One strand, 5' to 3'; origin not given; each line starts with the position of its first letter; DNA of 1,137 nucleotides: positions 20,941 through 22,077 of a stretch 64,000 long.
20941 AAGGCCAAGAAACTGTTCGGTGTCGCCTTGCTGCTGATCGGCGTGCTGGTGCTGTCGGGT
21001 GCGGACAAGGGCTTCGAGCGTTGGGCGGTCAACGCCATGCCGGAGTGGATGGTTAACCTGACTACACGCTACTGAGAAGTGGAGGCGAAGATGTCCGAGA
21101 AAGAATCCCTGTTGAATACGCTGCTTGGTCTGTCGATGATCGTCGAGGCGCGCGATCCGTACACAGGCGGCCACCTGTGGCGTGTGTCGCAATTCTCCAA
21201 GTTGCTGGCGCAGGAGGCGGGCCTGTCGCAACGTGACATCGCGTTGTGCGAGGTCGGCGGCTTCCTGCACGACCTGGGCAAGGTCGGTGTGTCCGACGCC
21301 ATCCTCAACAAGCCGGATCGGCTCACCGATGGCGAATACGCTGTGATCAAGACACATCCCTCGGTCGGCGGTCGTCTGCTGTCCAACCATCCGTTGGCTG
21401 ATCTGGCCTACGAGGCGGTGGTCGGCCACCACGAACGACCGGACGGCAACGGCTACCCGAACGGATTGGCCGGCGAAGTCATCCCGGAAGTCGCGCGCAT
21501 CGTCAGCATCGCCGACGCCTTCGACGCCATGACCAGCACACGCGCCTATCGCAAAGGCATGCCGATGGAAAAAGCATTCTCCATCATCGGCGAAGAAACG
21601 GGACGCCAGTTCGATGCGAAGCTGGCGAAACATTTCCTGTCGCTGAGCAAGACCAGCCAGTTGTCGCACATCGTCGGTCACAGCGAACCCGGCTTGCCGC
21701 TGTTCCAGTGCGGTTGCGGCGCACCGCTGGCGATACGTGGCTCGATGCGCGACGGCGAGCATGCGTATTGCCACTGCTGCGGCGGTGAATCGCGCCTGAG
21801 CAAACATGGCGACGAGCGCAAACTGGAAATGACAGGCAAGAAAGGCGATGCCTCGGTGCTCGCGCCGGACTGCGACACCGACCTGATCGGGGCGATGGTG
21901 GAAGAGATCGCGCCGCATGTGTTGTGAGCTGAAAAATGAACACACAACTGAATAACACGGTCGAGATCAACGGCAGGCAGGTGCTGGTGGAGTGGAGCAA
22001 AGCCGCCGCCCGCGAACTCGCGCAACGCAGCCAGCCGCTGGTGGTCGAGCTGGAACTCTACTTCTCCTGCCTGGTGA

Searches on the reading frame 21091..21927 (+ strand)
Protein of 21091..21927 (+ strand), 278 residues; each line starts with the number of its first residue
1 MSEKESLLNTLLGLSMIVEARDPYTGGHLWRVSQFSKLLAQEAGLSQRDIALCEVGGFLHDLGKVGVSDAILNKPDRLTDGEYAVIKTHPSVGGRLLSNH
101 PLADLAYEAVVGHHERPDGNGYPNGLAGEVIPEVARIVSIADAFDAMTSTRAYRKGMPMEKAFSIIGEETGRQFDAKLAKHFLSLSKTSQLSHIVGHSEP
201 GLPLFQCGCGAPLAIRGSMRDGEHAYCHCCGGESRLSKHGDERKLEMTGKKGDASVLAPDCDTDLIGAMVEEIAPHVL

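Call 44: find_encoding_contigs(protein=window:21091-21927:+, flank=10000, max_places=10)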
Protein window:21091-21927:+ (278 aa): 1 contig read that carries it; 1 place shown.
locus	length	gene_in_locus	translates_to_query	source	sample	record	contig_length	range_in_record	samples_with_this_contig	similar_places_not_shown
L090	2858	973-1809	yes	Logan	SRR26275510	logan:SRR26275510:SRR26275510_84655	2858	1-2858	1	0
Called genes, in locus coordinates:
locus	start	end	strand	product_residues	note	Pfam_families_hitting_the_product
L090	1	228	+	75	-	?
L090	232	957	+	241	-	PF02683:DsbD_TM, PF13386:DsbD_2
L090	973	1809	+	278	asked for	PF13487:HD_5, PF01966:HD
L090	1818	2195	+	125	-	-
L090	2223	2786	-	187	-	PF00440:TetR_N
